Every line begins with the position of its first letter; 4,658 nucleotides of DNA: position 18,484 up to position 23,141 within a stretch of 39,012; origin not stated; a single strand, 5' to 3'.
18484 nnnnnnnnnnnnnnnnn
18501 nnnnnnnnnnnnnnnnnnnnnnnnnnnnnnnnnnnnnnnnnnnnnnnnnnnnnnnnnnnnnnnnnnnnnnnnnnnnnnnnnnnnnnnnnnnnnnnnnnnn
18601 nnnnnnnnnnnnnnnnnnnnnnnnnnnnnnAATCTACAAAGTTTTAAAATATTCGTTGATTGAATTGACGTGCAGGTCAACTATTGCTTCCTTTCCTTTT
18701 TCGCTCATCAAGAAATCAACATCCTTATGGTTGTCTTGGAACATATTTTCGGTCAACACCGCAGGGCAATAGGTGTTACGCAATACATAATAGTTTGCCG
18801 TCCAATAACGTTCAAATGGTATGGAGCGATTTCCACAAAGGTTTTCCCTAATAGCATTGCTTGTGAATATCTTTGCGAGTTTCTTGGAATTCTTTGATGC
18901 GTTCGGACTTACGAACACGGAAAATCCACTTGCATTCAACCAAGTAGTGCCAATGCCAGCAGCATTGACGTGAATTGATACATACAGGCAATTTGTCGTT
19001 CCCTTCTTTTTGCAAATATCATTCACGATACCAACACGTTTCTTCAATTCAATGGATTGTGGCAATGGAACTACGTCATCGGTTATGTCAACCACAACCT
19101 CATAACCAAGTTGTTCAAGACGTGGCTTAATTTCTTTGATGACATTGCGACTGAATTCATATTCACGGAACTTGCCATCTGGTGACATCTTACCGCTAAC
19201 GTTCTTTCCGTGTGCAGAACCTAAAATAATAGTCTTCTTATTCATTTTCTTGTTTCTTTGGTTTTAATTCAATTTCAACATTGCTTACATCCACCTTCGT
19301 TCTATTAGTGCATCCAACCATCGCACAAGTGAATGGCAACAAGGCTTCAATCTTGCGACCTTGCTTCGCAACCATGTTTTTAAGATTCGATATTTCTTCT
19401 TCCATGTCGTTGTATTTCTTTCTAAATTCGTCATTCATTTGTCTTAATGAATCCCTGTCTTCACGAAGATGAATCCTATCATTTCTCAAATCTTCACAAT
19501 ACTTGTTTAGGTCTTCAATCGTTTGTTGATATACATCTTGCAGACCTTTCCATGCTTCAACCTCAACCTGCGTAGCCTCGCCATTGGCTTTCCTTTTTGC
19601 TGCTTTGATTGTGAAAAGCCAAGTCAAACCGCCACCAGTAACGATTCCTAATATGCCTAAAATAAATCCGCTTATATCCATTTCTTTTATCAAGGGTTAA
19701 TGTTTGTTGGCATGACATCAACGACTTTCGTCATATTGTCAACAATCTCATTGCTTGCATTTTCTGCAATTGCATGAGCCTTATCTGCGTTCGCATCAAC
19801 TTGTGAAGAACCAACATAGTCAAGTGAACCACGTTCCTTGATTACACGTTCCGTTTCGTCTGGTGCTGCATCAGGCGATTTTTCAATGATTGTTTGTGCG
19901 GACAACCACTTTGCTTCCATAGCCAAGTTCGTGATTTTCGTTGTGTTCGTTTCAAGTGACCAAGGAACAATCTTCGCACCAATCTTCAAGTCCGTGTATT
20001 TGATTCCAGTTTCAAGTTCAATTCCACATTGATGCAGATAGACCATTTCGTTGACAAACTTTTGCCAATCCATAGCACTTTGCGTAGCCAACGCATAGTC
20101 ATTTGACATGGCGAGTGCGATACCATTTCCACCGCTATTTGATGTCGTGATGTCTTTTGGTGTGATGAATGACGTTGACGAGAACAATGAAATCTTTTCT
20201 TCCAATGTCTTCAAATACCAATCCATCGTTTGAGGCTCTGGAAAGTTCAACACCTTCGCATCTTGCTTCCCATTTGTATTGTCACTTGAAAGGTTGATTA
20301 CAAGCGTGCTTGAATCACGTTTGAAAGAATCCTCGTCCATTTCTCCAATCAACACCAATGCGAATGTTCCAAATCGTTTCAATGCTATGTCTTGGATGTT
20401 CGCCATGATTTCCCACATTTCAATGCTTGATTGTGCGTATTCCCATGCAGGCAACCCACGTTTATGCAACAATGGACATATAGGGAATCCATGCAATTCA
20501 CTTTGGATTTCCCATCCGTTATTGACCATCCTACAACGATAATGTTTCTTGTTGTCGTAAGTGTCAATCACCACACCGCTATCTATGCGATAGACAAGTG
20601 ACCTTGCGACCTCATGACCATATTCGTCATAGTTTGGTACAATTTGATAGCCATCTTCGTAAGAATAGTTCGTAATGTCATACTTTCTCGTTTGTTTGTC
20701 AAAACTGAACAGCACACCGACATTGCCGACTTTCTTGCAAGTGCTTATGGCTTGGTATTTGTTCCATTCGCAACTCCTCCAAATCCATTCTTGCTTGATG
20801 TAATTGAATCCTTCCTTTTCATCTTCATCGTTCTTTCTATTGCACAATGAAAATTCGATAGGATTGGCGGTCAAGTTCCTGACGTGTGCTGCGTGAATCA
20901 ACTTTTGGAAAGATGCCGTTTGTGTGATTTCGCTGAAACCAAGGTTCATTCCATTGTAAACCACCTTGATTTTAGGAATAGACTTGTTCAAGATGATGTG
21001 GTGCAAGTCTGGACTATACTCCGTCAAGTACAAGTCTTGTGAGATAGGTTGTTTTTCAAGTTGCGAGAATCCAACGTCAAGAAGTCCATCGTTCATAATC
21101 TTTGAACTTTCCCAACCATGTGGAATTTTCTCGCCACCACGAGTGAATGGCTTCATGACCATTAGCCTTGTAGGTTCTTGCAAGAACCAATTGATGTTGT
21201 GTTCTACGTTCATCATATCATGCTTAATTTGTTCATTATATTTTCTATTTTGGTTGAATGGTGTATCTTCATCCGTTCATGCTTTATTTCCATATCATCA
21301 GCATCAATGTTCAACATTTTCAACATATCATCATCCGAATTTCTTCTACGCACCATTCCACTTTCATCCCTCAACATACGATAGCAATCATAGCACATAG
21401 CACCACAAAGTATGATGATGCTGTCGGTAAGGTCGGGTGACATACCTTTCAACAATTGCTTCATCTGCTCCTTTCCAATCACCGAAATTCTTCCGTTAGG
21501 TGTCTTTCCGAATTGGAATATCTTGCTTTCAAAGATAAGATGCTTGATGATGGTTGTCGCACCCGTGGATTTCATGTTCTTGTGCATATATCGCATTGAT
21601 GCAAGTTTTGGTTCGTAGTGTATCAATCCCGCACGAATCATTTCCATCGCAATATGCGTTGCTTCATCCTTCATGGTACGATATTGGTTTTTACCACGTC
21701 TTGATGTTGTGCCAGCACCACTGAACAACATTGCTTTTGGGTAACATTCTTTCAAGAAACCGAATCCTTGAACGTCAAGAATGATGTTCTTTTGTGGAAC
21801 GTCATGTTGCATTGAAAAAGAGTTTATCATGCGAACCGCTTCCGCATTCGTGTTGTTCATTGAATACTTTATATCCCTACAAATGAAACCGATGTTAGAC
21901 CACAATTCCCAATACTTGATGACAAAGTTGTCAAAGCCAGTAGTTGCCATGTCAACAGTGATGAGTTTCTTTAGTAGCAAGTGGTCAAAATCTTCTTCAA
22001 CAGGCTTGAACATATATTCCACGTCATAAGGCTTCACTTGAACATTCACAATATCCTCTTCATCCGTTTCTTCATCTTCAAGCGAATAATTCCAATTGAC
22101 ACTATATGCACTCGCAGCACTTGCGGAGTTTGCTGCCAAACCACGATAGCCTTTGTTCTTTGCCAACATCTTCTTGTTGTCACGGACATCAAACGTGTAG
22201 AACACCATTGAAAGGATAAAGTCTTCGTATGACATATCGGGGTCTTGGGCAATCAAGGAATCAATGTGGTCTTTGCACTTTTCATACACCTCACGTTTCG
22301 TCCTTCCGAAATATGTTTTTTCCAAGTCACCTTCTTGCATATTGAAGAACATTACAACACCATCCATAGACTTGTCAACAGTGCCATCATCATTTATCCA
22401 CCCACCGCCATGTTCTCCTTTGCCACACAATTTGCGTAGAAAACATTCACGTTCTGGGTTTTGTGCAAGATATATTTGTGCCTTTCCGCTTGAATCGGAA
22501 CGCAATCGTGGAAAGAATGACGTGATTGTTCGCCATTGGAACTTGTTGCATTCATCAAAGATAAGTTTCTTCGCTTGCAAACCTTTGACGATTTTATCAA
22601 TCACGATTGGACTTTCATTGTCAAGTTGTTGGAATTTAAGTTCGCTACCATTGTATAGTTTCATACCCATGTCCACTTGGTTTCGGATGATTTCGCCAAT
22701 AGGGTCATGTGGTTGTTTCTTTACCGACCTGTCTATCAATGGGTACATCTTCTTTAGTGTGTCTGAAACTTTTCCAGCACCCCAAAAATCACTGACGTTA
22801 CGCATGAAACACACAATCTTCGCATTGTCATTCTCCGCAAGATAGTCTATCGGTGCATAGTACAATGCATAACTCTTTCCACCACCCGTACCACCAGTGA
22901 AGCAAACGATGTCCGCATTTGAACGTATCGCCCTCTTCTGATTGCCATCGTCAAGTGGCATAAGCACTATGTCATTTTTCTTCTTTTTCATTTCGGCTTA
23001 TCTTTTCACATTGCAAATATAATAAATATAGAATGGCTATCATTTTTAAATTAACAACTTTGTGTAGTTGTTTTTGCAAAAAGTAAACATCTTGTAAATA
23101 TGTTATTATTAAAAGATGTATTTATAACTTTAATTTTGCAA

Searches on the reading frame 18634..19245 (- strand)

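Call 9: search_protein_families(library=phrogs, proteins=[window:18634-19245:-], max_evalue=0.001)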
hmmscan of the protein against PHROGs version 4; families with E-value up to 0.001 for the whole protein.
window:18634-19245:- (203 aa): 2 families
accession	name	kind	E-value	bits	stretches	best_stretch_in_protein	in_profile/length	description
phrog_435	-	lysis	6.2e-38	132.1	1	12-201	121-286/556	endolysin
phrog_2742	-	lysis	1.5e-13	51.8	1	1-200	1-181/318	endolysin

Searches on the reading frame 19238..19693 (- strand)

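Call 9: search_protein_families(library=phrogs, proteins=[window:19238-19693:-], max_evalue=0.001)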
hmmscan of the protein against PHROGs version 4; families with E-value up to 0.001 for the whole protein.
window:19238-19693:- (151 aa): 5 families
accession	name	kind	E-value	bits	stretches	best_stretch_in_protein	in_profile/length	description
phrog_2658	-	other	1.9e-06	29.1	1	12-116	12-118/126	hol-like chemotaxis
phrog_8369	-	other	3.5e-06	28.2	1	14-119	22-119/192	hol-like chemotaxis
phrog_3671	-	unknown function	6.3e-05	24.1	1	20-109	20-81/87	-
phrog_6664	-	unknown function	0.00016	23.1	1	12-102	11-95/97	-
phrog_1009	-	unknown function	0.00047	21.2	1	11-107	11-98/103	-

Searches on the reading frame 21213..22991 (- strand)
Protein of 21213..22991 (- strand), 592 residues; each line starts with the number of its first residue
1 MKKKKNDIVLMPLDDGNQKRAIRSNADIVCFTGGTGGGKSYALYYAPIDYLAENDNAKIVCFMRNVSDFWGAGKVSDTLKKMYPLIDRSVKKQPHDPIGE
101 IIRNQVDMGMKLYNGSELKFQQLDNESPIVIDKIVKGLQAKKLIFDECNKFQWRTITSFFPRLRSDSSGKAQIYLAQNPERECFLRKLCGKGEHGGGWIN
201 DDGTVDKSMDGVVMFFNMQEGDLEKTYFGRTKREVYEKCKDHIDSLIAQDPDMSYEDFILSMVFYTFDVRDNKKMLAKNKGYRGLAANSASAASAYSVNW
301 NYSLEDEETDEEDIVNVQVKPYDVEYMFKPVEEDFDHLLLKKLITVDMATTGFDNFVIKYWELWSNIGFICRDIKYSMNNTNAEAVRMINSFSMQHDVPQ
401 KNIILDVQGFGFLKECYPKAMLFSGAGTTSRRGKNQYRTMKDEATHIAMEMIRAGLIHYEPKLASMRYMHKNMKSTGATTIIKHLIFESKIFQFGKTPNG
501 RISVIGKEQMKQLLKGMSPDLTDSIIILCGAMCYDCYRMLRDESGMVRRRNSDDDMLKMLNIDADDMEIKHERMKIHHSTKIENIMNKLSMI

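Call 9: search_protein_families(library=phrogs, proteins=[window:21213-22991:-], max_evalue=0.001)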
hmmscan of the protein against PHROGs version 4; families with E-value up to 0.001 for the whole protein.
window:21213-22991:- (592 aa): 2 families
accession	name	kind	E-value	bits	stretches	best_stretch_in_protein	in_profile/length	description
phrog_979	-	head and packaging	2.1e-35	123.5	1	15-349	155-443/642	terminase large subunit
phrog_9526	-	head and packaging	3.7e-20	73.5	1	15-285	12-253/280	terminase large subunit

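Call 80: search_dna_similar(query=window:21213-22991:-, collection=phages, mode=protein, max_rows=12, max_evalue=1e-10)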
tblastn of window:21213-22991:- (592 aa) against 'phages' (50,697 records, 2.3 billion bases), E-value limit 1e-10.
Records with a match: 207; places in all: 207; records where one place covers at least 80% of the query: 1.
Best place of each record, by identity: <60% 207.
By first word of the organism name: Rheinheimera 112; Klebsiella 29; Salmonella 15; Escherichia 15; Cronobacter 7; Bacteroides 6; Erwinia 6; Campylobacter 3; Shewanella 2; Enterobacter 2; and 8 more.
By host as written in the record: Rheinheimera sp. BAL341 112; - 13; Klebsiella pneumoniae 12; Cronobacter sakazakii 7; Klebsiella pneumoniae K23 7; Escherichia coli 5; Escherichia coli str. K-12 substr. MG1655 4; Campylobacter jejuni 3; and 31 more.
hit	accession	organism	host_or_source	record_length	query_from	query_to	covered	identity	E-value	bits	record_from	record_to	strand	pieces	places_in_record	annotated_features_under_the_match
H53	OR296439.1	Bacteroides phage C3_41T2LP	Bacteroides uniformis MB20-41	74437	2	589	99%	53.2%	0e+0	599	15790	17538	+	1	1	terminase large subunit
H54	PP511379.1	Dulem virus 40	Eulemur fulvus collaris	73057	16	468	77%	24.6%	2e-16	89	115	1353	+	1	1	terminase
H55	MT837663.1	Bacteriophage sp.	human fecal samples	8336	16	482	79%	21.7%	6e-13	78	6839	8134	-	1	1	record has no annotation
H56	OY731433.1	Bacteroides phage LoVEphage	-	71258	16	482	79%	21.7%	6e-13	78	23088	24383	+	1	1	terminase large subunit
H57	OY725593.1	Bacteroides phage LoVEphage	-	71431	16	482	79%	21.7%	6e-13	78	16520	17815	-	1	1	terminase large subunit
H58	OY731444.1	Bacteroides phage LoVEphage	-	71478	16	482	79%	21.7%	6e-13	78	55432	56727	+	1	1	terminase large subunit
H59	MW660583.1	Bacteroides phage LoVEphage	Bacteroides sp.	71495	16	482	79%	21.7%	6e-13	78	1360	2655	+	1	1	large terminase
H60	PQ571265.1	Bacteroides phage BI-TP1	Bacteroides intestinalis BG4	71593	16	482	79%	21.7%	6e-13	78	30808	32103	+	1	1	terminase large subunit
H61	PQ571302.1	Phocaeicola phage PV4-TP1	Phocaeicola vulgatus BM8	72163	16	482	79%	21.7%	6e-13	78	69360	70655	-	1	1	terminase large subunit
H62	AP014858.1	Vibrio phage RYC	Vibrio coralliilyticus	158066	1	282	48%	26.0%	4e-15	85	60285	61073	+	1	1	putative terminase large subunit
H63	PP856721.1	Salmonella phage vB_SEnST11_KE22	Salmonella enterica subsp. enterica ...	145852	18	282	45%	26.7%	6e-16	88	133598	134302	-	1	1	terminase large subunit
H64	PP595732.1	Salmonella phage SalP219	Salmonella enterica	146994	18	282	45%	26.7%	6e-16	88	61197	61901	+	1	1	terminase large subunit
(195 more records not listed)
